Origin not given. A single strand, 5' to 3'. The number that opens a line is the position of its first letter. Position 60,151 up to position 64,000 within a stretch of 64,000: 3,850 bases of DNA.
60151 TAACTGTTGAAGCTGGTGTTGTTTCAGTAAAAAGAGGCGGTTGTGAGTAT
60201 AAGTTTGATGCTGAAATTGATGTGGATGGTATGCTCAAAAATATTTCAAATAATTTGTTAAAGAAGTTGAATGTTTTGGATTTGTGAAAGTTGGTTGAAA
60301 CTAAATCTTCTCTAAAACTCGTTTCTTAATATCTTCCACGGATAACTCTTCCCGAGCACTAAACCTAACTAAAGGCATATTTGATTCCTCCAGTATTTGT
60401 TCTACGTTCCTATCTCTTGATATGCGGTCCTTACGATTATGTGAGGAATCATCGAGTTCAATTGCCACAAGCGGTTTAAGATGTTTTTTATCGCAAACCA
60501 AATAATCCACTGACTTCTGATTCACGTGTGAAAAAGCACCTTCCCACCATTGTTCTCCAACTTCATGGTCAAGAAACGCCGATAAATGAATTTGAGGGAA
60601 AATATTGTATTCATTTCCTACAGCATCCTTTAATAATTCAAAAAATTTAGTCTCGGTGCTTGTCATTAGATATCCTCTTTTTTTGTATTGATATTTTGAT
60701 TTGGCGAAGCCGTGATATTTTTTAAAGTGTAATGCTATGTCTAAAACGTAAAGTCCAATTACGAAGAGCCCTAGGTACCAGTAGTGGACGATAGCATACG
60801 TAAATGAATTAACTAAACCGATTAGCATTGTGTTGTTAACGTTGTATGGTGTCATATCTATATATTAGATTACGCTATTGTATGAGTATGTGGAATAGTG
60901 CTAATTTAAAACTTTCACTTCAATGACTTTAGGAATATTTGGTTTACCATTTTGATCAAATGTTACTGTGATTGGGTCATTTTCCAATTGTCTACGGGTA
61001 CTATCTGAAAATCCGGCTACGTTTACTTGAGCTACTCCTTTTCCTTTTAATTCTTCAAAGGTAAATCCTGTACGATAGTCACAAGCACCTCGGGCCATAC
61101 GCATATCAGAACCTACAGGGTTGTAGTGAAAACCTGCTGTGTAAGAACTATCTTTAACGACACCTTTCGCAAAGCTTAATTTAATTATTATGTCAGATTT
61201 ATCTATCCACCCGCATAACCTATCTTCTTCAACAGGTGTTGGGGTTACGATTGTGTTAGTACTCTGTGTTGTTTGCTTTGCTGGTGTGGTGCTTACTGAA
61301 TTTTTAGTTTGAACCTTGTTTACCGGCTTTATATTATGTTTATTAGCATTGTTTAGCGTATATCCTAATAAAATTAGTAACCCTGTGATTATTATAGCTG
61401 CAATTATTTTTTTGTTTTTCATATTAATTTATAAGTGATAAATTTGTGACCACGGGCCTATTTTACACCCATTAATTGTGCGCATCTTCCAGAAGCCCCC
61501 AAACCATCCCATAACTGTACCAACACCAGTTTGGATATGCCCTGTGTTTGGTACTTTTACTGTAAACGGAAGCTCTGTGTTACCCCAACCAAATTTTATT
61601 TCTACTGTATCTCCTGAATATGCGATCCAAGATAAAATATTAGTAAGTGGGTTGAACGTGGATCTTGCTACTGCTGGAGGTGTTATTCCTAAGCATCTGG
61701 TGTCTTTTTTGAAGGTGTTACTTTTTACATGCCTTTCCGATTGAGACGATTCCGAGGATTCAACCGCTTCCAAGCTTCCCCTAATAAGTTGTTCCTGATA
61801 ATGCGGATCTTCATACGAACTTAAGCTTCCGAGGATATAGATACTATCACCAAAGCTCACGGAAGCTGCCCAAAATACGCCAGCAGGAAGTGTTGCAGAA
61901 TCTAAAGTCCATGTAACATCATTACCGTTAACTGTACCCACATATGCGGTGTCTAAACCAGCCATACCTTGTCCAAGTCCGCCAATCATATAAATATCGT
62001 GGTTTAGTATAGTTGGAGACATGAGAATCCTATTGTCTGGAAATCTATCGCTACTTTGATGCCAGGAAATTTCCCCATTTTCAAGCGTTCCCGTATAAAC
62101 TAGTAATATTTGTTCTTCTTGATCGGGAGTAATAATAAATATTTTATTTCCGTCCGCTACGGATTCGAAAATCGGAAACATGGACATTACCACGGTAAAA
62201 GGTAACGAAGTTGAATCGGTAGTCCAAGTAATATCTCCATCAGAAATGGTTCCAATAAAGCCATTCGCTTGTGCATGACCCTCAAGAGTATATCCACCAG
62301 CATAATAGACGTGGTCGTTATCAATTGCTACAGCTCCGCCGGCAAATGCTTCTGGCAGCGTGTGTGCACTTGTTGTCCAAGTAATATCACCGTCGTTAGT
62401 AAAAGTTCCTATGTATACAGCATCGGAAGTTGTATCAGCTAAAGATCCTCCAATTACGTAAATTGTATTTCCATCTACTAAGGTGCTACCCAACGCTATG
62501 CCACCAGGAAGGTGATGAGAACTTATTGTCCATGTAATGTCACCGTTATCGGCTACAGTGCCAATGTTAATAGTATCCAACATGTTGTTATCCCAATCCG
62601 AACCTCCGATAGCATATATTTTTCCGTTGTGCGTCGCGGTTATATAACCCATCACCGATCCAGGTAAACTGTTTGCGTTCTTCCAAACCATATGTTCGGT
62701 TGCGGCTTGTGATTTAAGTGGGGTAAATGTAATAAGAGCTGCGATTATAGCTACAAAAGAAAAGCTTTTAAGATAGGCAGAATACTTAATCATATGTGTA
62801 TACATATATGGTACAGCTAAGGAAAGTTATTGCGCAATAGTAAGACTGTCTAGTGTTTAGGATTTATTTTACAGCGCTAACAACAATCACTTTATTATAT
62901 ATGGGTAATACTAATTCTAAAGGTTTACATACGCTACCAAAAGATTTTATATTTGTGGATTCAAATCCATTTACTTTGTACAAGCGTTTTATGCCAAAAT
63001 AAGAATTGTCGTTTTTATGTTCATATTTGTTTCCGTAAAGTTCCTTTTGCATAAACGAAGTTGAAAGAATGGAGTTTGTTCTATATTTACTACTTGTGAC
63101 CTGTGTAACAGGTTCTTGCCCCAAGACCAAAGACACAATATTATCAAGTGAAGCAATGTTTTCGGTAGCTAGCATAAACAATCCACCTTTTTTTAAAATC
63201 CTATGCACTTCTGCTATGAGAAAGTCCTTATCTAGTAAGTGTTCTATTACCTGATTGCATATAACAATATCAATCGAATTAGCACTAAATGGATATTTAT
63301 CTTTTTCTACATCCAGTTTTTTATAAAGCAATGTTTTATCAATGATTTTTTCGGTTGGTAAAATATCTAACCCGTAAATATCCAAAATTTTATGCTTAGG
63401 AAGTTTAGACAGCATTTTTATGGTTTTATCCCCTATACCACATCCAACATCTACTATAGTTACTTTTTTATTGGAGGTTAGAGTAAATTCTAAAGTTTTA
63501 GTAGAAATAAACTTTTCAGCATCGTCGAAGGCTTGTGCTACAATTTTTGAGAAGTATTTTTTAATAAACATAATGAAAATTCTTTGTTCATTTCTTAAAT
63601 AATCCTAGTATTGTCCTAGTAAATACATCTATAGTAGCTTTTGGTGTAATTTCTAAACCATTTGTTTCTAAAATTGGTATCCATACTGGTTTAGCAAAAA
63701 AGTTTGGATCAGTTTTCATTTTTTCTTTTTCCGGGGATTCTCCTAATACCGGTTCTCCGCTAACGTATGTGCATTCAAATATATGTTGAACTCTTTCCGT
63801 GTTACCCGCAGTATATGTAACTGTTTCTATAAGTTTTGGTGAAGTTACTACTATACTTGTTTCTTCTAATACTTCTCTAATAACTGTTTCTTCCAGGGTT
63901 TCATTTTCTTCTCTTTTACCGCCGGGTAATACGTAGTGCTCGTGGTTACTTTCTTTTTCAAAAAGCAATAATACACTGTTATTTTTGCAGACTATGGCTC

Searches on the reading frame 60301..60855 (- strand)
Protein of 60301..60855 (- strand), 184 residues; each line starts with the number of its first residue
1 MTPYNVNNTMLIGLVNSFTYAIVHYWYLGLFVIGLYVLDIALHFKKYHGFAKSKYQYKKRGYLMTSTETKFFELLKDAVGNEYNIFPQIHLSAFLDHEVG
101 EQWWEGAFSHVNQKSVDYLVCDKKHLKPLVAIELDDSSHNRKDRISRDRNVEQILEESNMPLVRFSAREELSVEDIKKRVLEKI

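Call 44: search_protein_families(library=pfam, proteins=[window:60301-60855:-], max_evalue=0.001)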
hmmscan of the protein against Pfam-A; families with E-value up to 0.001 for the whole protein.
window:60301-60855:- (184 aa): 2 families
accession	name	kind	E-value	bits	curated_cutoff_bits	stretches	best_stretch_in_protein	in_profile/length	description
PF10881.14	DUF2726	-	1.6e-30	105.9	24.7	1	62-183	3-125/126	Protein of unknown function (DUF2726)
PF18741.7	MTES_1575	-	6.7e-05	23.3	38.2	1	111-169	22-80/96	REase_MTES_1575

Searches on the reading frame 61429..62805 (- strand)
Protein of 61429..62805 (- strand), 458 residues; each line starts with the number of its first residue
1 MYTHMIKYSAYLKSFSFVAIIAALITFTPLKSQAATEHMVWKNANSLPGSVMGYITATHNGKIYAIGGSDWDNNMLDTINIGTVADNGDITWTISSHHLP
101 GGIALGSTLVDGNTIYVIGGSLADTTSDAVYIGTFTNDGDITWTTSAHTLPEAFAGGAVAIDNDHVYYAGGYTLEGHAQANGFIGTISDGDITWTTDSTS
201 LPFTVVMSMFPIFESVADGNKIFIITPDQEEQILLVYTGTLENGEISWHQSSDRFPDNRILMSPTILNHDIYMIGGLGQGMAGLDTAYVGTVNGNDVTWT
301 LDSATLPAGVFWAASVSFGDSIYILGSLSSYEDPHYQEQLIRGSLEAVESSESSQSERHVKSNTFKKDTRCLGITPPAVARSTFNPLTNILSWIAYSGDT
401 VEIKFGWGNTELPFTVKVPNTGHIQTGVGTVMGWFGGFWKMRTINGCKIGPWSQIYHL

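Call 8: search_protein_families(library=pfam, proteins=[window:61429-62805:-], max_evalue=1)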
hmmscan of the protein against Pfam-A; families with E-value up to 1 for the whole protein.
window:61429-62805:- (458 aa): 8 families
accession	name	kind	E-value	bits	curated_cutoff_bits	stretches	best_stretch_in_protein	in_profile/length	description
PF13964.12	Kelch_6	-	2e-07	31.2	25.3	1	106-128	5-28/50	Kelch motif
PF24996.1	NANM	-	7.4e-07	28.8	45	1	241-328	36-125/350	N-acetylneuraminate epimerase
PF01344.31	Kelch_1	-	1.8e-06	27.8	20.1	2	57-74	8-24/46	Kelch motif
PF25210.1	Kelch_FKB95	-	7.7e-06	26.1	70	1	40-95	69-123/268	FKB95, Kelch-repeats domain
PF07646.21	Kelch_2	-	9.4e-06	25.8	21.3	1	52-73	3-22/48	Kelch motif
PF24681.1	Kelch_KLHDC2_KLHL20_DRC7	-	1.2e-05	25.1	50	1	57-276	5-221/221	KLHDC2/KLHL20/DRC7 Kelch-repeats domain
PF13418.12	Kelch_4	-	0.078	13.4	21.6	0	107-128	7-29/49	Galactose oxidase, central domain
PF17277.7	DUF5342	-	0.15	12.9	25.9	0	129-148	28-47/69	Family of unknown function (DUF5342)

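Call 10: search_protein_families(library=ncbifam, proteins=[window:61429-62805:-], max_evalue=1)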
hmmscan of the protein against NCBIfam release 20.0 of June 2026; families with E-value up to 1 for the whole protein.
window:61429-62805:- (458 aa): 1 family
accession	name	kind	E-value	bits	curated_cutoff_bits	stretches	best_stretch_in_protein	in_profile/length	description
TIGR03548.1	mutarot_permut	subfamily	7.6e-08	31.8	243.2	3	87-172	48-132/323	cyclically-permuted mutarotase family protein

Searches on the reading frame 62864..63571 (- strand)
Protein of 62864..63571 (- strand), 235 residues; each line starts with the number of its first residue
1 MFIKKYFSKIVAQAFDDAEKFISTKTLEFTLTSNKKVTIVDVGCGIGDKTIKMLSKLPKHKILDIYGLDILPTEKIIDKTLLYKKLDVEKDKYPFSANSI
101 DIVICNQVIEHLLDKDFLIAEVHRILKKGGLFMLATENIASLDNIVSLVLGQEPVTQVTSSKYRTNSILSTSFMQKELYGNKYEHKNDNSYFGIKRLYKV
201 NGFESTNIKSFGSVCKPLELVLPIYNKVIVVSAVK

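Call 44: search_protein_families(library=pfam, proteins=[window:62864-63571:-], max_evalue=0.001)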
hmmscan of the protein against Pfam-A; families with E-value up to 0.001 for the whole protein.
window:62864-63571:- (235 aa): 12 families
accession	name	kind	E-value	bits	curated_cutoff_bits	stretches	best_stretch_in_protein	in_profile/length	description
PF08241.18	Methyltransf_11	-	1.8e-13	51.4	21.2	1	40-133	1-94/95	Methyltransferase domain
PF13847.12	Methyltransf_31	-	8.5e-12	45.4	27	1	34-141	2-114/145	Methyltransferase domain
PF13489.12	Methyltransf_23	-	1e-11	45.3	27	1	20-138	7-120/164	Methyltransferase domain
PF08242.18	Methyltransf_12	-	5.7e-10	40.3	30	1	40-132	1-98/98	Methyltransferase domain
PF13649.12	Methyltransf_25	-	2e-09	38.4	27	1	39-130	1-97/97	Methyltransferase domain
PF01209.24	Ubie_methyltran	-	2.3e-05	24.3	20.1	1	33-133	45-150/233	ubiE/COQ5 methyltransferase family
PF07021.18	MetW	-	3e-05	24.2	21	1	38-129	16-105/193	Methionine biosynthesis protein MetW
PF02390.23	Methyltransf_4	-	3.2e-05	23.9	24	0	36-64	2-30/173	Putative methyltransferase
PF03141.22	Methyltransf_29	-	7.3e-05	22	23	1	88-140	170-223/506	Putative S-adenosyl-L-methionine-dependent methyltransferase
PF05891.18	Methyltransf_PK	-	0.00013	22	27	1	17-144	37-168/218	AdoMet dependent proline di-methyltransferase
PF05175.20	MTS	-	0.00014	22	23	1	23-152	19-156/170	Methyltransferase small domain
PF05148.21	Methyltransf_8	-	0.00017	22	27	1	34-136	71-158/219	Hypothetical methyltransferase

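Call 82: find_encoding_contigs(protein=window:62864-63571:-, flank=10000, max_places=1)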
Protein window:62864-63571:- (235 aa): 18 contigs read that carry it; 1 place shown.
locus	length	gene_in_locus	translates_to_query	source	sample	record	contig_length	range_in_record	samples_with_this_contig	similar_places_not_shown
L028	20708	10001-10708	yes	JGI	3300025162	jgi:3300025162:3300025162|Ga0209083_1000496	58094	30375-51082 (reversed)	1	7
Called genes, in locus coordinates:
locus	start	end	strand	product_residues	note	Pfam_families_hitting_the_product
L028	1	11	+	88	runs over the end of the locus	PF02583:Trns_repr_metal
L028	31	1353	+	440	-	PF00403:HMA, PF13386:DsbD_2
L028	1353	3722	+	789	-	PF00403:HMA, PF00122:E1-E2_ATPase, PF00702:Hydrolase, PF08282:Hydrolase_3 (faint)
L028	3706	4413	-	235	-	PF00970:FAD_binding_6, PF00175:NAD_binding_1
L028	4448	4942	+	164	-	-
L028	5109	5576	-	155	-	-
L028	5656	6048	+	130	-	PF07883:Cupin_2 (faint)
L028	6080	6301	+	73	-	PF18924:DUF5674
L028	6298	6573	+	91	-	-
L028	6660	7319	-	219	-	-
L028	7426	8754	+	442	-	-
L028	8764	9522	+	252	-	-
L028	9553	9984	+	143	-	PF00293:NUDIX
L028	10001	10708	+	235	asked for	PF01209:Ubie_methyltran (faint), PF13489:Methyltransf_23, PF13847:Methyltransf_31, PF08241:Methyltransf_11, PF08242:Methyltransf_12, PF13649:Methyltransf_25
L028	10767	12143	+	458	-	PF13964:Beta-prop_Calicin (faint), PF24996:NANM (faint), PF25210:Kelch_FKB95 (faint), PF01344:Kelch_1 (faint), PF07646:Kelch_2 (faint), PF13415:Beta-prop_FBX42 (faint), PF24681:Kelch_KLHDC2_KLHL20_DRC7 (weak)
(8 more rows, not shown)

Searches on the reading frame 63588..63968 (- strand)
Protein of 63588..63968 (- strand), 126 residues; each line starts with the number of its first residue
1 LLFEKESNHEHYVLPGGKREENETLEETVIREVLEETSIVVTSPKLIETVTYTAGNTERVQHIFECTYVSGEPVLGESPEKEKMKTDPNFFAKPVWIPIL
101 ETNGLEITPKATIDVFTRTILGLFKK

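Call 44: search_protein_families(library=pfam, proteins=[window:63588-63968:-], max_evalue=0.001)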
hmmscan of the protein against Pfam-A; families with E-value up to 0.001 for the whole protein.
window:63588-63968:- (126 aa): 1 family
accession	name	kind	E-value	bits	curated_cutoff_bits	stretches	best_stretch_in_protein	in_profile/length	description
PF00293.34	NUDIX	-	2.6e-11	44.1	21.1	1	9-84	28-110/134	NUDIX domain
